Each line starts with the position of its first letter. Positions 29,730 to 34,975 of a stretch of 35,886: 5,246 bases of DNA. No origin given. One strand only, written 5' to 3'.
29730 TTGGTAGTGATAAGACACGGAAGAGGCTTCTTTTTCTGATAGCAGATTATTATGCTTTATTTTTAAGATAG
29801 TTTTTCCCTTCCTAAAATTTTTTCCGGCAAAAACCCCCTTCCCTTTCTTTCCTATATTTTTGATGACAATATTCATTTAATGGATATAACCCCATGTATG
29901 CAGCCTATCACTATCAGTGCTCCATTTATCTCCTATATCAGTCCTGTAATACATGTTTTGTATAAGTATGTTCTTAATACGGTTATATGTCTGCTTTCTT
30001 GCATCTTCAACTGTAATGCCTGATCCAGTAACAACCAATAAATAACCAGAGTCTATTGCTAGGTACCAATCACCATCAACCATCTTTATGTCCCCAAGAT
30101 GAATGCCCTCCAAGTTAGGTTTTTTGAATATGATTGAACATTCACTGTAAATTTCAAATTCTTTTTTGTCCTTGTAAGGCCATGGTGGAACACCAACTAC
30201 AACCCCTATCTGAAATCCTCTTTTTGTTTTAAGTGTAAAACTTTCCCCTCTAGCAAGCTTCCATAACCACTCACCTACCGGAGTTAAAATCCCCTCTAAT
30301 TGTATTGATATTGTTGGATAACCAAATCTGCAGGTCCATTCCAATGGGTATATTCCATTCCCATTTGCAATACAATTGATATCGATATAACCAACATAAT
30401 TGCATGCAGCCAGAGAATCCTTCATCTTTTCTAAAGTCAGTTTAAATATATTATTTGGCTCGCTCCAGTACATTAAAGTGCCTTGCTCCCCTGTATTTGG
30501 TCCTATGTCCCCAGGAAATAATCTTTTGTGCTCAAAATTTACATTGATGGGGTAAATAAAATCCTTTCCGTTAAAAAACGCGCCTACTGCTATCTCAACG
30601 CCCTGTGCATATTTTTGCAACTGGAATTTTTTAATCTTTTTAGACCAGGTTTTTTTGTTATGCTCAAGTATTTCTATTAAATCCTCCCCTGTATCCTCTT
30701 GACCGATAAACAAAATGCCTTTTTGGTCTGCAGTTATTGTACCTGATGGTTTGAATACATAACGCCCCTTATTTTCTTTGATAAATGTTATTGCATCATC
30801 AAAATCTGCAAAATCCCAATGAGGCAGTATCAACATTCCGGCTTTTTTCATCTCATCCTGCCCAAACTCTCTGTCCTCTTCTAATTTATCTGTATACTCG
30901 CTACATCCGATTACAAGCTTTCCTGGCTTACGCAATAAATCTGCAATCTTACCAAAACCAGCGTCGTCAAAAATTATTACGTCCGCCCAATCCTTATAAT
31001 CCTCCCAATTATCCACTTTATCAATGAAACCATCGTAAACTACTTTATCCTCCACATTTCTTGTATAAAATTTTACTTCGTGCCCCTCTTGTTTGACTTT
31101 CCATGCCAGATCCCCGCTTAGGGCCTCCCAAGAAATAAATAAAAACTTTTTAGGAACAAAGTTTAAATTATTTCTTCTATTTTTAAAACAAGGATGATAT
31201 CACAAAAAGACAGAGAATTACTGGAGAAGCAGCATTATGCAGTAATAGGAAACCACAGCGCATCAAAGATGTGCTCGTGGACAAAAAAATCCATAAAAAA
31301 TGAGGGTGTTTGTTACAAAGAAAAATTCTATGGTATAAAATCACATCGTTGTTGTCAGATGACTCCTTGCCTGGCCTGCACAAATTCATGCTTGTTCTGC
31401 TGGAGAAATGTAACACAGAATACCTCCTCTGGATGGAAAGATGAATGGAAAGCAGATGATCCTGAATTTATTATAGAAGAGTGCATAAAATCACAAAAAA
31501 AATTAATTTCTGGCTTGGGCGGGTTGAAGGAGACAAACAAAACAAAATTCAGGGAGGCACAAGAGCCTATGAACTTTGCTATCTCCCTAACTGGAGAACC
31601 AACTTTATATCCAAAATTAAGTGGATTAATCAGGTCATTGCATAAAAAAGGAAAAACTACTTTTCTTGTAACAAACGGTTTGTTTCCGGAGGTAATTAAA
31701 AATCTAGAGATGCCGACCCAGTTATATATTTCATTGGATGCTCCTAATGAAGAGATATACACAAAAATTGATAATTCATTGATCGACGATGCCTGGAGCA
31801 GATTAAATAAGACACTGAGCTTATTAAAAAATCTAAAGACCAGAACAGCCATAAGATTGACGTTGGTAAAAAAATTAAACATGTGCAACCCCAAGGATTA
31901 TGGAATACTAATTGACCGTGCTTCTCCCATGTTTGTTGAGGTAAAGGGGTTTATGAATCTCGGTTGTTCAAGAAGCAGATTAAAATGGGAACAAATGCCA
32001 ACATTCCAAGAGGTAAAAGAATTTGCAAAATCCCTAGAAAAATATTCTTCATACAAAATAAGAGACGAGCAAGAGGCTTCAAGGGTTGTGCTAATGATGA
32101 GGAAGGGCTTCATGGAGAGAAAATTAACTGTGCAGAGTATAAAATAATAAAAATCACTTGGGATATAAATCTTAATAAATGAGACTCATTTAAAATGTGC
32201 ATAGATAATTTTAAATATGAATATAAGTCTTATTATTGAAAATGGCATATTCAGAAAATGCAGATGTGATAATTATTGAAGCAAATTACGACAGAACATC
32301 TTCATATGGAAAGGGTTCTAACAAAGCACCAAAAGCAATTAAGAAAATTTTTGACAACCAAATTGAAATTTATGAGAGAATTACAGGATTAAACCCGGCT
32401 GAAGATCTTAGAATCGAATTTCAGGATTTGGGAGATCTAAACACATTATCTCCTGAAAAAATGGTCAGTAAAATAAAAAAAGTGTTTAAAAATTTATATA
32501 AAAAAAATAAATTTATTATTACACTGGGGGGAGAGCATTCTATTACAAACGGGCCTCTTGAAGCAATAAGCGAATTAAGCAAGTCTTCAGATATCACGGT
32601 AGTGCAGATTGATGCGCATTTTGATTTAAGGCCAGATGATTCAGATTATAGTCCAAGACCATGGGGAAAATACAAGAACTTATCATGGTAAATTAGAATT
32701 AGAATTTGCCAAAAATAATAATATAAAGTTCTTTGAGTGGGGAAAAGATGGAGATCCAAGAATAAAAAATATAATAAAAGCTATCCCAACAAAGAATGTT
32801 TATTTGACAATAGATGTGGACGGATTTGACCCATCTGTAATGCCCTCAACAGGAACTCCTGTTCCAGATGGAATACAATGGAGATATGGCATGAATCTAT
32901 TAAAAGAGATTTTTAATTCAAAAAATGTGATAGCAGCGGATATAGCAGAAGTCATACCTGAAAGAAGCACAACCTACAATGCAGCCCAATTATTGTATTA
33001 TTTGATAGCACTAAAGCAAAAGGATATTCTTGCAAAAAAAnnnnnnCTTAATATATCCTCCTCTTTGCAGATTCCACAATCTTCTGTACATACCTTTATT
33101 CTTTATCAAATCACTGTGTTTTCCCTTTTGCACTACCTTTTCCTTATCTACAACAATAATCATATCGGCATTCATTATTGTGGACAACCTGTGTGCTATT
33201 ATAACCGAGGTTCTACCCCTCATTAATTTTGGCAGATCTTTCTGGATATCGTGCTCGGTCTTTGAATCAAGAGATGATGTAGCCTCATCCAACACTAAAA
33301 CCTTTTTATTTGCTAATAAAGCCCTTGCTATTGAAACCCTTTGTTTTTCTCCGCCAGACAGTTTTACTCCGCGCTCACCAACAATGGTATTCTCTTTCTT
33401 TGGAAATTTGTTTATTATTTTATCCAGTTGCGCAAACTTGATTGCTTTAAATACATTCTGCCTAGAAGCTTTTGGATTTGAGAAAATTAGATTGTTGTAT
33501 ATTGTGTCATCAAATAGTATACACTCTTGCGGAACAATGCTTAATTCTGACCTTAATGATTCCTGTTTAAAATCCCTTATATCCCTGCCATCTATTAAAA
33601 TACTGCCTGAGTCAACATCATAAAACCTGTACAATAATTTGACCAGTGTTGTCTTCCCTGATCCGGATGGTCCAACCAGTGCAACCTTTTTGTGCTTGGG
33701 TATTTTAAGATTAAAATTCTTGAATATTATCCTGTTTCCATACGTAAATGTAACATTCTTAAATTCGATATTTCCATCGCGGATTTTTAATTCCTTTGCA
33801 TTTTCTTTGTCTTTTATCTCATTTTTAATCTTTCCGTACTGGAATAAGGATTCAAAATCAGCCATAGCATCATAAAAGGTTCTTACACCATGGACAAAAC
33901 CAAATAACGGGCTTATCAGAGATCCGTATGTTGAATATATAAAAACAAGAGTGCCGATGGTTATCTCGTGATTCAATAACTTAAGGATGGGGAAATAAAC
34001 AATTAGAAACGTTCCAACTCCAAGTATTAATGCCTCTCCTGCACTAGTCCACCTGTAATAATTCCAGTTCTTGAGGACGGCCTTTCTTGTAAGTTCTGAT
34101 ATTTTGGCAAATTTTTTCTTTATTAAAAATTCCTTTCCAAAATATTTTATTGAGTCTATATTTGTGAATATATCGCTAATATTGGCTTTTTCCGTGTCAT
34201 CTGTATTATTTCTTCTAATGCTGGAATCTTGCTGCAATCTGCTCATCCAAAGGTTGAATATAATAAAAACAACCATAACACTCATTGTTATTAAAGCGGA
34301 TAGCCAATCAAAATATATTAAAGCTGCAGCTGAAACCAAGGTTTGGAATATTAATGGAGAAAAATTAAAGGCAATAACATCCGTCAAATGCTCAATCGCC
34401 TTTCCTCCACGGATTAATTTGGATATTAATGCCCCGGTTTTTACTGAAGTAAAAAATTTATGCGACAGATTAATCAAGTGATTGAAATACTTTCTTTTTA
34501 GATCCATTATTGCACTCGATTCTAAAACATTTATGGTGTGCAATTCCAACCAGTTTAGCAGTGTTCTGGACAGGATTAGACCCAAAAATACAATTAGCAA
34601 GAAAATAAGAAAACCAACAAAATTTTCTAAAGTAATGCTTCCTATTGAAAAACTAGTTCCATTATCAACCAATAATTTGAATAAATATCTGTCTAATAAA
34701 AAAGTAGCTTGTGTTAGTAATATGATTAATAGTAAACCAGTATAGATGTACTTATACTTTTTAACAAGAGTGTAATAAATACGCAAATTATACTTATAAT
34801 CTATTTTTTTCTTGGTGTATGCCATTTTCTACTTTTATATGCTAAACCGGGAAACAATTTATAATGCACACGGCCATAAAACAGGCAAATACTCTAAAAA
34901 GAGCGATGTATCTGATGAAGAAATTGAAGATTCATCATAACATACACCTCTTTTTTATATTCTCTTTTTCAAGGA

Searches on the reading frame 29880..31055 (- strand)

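Call 56: search_protein_families(library=pfam, proteins=[window:29880-31055:-], max_evalue=0.001)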
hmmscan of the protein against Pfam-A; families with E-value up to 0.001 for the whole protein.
window:29880-31055:- (392 aa): 2 families
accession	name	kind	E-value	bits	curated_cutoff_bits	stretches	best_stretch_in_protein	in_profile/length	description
PF01071.24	GARS_A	-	3.1e-13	50.4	27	1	61-247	2-192/194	Phosphoribosylglycinamide synthetase, ATP-grasp (A) domain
PF02843.22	GARS_C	-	1.4e-08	35.3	34.8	1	284-377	3-92/92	Phosphoribosylglycinamide synthetase, C domain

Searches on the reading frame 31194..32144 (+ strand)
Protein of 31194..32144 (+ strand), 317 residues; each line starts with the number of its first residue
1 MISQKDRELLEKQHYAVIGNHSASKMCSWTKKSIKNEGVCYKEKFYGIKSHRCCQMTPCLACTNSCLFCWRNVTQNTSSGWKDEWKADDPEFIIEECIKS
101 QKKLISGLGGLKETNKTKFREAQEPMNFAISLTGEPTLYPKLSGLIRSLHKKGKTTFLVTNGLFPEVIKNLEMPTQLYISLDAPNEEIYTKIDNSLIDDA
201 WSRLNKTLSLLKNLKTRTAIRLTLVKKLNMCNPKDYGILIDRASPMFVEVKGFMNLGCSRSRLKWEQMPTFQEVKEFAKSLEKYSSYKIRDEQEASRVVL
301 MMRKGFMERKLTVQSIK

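Call 56: search_protein_families(library=pfam, proteins=[window:31194-32144:+], max_evalue=0.001)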
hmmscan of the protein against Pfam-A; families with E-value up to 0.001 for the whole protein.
window:31194-32144:+ (317 aa): 2 families
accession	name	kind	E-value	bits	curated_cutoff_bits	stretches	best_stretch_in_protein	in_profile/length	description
PF08608.17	Wyosine_form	-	9.1e-21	74.3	22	1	242-302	1-62/63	Wyosine base formation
PF04055.27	Radical_SAM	-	3.6e-12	47.2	29.5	1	60-231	5-157/166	Radical SAM superfamily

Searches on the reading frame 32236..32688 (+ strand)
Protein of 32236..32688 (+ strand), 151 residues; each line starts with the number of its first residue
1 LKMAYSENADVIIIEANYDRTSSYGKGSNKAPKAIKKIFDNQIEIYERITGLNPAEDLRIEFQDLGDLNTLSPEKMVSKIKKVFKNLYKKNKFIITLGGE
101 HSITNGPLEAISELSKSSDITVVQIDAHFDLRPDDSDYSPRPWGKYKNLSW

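Call 56: search_protein_families(library=pfam, proteins=[window:32236-32688:+], max_evalue=0.001)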
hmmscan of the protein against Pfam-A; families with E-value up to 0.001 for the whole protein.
window:32236-32688:+ (151 aa): 1 family
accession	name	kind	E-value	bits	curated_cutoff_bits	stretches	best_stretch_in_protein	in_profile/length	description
PF00491.26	Arginase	-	1.6e-23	84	22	1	9-138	1-130/280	Arginase family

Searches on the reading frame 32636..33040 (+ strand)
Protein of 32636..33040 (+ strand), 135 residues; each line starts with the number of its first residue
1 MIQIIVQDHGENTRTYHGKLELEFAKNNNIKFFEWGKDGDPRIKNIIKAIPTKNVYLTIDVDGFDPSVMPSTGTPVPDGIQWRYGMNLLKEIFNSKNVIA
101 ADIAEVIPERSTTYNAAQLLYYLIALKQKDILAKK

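Call 56: search_protein_families(library=pfam, proteins=[window:32636-33040:+], max_evalue=0.001)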
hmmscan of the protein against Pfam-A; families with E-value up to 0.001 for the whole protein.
window:32636-33040:+ (135 aa): 1 family
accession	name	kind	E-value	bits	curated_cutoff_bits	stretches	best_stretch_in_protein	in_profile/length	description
PF00491.26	Arginase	-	4.2e-21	76.1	22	1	19-122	164-276/280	Arginase family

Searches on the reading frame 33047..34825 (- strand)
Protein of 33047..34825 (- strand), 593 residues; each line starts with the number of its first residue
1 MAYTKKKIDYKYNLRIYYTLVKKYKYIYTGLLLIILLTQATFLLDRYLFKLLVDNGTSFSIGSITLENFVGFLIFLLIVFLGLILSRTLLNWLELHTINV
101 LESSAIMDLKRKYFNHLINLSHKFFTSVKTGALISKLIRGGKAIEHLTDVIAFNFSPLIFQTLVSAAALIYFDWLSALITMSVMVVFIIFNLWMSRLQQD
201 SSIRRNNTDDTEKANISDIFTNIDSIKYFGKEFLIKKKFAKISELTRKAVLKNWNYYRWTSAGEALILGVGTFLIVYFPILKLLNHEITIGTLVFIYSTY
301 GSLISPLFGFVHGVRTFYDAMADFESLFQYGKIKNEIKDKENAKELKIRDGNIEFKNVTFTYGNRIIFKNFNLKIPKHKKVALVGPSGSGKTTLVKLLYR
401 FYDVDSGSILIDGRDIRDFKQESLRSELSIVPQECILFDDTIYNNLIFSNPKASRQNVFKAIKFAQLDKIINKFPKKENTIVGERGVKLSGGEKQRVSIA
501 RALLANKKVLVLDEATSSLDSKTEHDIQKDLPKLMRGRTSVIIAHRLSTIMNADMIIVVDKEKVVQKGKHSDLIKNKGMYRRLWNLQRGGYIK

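Call 56: search_protein_families(library=pfam, proteins=[window:33047-34825:-], max_evalue=0.001)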
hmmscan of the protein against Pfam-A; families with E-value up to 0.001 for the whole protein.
window:33047-34825:- (593 aa): 9 families
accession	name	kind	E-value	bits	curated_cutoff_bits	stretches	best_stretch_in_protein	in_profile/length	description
PF00005.33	ABC_tran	-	8.3e-34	117.6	25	1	369-517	2-137/137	ABC transporter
PF00664.28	ABC_membrane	-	1.1e-25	91.3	28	1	33-306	6-273/274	ABC transporter transmembrane region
PF20720.3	nSTAND3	-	3.2e-05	24.1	27.2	1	372-465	11-98/155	Novel STAND NTPase 3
PF13175.12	AAA_15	-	3.4e-05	24.1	32.1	1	369-477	15-121/374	AAA ATPase domain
PF13401.12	AAA_22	-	9.5e-05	23.2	27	1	381-519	8-96/130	AAA domain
PF02463.25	SMC_N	-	0.00023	21.1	40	0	433-561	135-213/220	RecF/RecN/SMC N terminal domain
PF13479.12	AAA_24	-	0.00042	20.6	27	1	378-519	2-77/195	AAA domain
PF00004.35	AAA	-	0.00048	21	21.2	0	382-539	2-96/131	ATPase family associated with various cellular activities (AAA)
PF13304.12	AAA_21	-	0.00089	19.8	27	0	382-404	3-25/304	AAA domain, putative AbiEii toxin, Type IV TA system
